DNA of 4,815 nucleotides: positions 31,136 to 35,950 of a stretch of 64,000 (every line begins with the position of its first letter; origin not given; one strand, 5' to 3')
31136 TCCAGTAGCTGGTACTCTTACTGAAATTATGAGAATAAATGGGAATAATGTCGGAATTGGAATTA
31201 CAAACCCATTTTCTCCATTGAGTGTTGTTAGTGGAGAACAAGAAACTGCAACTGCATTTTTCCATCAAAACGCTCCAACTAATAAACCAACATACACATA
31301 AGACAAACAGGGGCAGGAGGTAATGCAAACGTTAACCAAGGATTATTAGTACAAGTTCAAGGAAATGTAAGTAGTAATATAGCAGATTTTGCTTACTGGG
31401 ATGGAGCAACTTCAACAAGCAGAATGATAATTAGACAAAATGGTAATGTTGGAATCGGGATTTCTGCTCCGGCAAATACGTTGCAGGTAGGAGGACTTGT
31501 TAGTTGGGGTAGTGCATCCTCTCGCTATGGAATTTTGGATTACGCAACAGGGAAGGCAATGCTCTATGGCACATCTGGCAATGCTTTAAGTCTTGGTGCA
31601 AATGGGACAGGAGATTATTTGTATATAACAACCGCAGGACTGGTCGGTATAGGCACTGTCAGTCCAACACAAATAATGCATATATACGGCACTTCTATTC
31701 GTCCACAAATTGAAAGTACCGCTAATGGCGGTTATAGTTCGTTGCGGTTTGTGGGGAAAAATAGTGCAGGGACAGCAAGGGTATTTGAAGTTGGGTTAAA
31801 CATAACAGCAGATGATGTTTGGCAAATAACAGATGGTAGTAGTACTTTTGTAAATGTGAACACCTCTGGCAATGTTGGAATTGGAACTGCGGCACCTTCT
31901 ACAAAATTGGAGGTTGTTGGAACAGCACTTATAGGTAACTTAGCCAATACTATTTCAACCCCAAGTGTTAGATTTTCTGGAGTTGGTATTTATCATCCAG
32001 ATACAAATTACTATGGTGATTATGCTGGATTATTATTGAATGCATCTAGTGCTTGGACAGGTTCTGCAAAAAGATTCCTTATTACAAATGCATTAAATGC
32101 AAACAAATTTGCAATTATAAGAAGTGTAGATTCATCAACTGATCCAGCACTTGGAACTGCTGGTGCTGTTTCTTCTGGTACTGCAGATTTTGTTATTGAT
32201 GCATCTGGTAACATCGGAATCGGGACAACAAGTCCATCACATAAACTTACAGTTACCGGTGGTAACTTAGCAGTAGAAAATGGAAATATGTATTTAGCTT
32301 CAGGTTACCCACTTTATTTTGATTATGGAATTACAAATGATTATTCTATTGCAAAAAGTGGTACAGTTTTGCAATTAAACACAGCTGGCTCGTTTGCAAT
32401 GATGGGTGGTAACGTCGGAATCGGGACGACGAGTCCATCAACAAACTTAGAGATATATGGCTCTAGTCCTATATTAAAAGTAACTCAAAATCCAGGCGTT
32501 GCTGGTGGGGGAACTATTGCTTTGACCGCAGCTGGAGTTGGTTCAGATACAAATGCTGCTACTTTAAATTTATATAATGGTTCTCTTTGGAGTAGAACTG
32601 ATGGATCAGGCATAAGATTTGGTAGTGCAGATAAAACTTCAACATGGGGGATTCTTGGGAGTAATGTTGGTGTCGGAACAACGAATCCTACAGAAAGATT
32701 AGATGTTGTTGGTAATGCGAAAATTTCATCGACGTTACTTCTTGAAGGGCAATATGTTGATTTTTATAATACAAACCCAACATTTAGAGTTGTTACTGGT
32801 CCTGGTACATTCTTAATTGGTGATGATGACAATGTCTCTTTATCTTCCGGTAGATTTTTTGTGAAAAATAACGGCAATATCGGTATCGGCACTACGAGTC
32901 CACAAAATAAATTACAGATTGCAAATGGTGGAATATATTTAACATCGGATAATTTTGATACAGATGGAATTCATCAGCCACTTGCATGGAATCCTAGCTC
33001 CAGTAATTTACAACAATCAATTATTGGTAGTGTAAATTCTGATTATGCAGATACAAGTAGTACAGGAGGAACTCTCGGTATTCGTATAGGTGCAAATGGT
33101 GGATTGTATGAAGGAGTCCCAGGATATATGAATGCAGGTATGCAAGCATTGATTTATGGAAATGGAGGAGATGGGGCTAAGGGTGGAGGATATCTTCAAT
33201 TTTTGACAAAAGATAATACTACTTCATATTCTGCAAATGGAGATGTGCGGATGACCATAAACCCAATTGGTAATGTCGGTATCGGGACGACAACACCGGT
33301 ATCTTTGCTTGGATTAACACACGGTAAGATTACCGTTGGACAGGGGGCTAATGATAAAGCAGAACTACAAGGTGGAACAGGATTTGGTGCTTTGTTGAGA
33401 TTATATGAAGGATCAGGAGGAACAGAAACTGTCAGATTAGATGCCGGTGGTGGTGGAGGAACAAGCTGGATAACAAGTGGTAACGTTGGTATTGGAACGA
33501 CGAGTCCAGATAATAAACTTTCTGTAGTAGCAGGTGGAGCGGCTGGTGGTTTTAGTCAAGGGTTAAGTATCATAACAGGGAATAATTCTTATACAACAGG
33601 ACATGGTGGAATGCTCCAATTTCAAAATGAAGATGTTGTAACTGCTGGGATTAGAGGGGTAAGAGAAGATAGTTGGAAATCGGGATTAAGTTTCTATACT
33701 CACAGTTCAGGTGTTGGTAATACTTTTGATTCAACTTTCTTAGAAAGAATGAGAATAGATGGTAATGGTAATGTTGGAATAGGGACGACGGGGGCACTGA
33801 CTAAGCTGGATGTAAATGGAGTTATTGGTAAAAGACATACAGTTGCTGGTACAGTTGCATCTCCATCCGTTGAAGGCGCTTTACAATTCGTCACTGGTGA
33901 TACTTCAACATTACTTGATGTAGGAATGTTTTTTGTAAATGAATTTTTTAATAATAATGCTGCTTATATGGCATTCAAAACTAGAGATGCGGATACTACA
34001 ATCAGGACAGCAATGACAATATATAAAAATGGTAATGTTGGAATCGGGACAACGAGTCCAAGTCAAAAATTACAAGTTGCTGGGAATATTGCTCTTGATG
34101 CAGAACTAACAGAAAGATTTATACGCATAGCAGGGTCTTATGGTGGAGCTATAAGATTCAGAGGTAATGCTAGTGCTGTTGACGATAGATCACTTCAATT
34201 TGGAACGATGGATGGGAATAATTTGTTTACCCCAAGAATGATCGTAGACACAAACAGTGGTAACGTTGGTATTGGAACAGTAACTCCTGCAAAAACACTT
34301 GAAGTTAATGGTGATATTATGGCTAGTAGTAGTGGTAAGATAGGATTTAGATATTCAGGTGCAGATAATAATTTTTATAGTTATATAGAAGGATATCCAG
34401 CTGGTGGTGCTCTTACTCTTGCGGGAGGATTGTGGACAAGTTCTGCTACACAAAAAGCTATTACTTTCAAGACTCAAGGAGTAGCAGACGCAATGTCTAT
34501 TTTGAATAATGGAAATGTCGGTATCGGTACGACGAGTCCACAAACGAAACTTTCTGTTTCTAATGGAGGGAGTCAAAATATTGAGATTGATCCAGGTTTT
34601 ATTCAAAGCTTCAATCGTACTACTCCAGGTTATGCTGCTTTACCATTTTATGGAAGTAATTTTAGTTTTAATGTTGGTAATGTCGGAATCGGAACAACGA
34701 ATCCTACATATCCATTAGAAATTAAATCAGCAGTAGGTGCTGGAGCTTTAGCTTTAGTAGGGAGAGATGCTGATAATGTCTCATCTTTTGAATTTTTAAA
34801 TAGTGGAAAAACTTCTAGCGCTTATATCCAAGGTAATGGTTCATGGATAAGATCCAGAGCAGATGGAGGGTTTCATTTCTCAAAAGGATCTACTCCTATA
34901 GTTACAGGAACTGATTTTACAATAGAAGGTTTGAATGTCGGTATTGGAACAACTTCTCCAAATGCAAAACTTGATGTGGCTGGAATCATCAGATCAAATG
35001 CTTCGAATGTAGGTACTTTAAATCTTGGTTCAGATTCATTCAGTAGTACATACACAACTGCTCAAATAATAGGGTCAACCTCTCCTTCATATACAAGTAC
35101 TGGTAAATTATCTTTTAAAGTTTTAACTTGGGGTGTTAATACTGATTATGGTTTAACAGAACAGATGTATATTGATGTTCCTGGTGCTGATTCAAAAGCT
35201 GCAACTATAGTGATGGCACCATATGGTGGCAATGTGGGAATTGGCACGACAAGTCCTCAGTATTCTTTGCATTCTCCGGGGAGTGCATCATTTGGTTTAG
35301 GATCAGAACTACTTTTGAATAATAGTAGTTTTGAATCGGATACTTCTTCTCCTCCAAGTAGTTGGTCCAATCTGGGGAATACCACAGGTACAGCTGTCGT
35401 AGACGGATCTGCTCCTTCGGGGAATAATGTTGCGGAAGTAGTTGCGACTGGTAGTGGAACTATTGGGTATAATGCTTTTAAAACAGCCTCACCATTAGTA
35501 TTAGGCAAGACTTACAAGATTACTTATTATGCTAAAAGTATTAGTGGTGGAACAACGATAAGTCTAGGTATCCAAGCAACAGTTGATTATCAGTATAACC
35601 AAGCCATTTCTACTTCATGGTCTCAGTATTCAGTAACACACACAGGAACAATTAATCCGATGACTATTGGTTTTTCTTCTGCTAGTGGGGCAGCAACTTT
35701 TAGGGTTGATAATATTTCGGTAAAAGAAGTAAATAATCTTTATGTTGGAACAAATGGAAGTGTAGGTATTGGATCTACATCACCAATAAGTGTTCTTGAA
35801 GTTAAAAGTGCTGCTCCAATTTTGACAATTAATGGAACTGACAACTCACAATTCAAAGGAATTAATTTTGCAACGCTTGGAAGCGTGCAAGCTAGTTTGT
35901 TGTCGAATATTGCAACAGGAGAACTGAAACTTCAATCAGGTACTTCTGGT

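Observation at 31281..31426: The giant fibre gene is split by a single frame change with no slippery site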

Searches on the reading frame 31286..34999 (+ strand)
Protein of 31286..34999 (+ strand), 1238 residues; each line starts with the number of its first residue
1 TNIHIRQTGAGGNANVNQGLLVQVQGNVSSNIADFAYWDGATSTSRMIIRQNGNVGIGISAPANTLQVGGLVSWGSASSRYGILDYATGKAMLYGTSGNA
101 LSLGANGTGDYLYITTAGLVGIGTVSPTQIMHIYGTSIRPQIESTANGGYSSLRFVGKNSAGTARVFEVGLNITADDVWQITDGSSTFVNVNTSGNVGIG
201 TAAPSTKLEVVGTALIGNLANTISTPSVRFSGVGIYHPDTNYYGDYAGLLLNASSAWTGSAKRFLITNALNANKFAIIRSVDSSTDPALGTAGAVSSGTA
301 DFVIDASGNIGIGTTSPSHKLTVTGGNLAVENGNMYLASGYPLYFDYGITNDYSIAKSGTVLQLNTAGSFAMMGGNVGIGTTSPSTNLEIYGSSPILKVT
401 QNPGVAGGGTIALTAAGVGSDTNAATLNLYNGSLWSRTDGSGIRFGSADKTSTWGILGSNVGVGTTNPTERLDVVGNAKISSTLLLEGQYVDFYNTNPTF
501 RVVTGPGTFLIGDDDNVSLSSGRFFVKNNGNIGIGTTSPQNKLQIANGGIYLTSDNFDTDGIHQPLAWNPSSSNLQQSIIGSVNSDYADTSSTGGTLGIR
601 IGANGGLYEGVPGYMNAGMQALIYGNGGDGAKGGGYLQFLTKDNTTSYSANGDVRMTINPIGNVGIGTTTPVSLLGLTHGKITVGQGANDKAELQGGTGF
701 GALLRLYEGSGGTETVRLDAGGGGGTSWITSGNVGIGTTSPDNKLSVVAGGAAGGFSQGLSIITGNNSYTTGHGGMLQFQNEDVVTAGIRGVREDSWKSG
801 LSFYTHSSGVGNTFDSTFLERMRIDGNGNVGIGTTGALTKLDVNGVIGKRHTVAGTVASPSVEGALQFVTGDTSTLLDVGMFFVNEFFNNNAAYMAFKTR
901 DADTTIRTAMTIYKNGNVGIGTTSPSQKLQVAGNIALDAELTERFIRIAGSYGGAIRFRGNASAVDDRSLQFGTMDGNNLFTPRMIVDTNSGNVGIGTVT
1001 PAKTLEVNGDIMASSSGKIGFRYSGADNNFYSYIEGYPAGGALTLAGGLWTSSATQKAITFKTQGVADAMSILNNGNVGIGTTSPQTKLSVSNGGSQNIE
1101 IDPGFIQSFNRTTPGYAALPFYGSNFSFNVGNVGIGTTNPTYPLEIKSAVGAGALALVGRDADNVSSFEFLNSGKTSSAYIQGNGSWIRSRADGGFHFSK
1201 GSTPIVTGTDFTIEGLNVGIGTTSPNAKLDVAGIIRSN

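Call 37: search_protein_families(library=ncbifam, proteins=[window:31286-34999:+], max_evalue=0.01)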
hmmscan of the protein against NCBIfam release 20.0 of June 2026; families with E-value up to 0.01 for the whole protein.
window:31286-34999:+ (1238 aa): 1 family
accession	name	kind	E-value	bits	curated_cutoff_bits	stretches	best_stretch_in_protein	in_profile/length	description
NF012012.0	PRK15468.1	subfamily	8.3e-06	25.9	123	0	40-115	26-104/111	ethanolamine utilization microcompartment protein EutS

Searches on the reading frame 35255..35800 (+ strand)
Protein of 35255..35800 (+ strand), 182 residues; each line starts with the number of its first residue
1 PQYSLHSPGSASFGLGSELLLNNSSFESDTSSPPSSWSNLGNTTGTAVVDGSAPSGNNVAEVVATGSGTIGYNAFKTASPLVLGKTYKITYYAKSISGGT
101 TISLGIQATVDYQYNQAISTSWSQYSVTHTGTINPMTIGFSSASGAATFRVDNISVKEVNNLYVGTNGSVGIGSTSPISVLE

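Call 63: search_protein_families(library=pfam, proteins=[window:35255-35800:+], max_evalue=1)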
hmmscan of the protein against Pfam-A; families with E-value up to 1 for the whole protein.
window:35255-35800:+ (182 aa): 2 families
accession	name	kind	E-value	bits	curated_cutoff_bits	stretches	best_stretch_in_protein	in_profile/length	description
PF02018.23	CBM_4_9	-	2.2e-07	31.7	25.9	1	20-130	3-117/136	Carbohydrate binding domain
PF15425.12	DUF4627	-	0.083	13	24.9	1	55-110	52-109/211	Domain of unknown function (DUF4627)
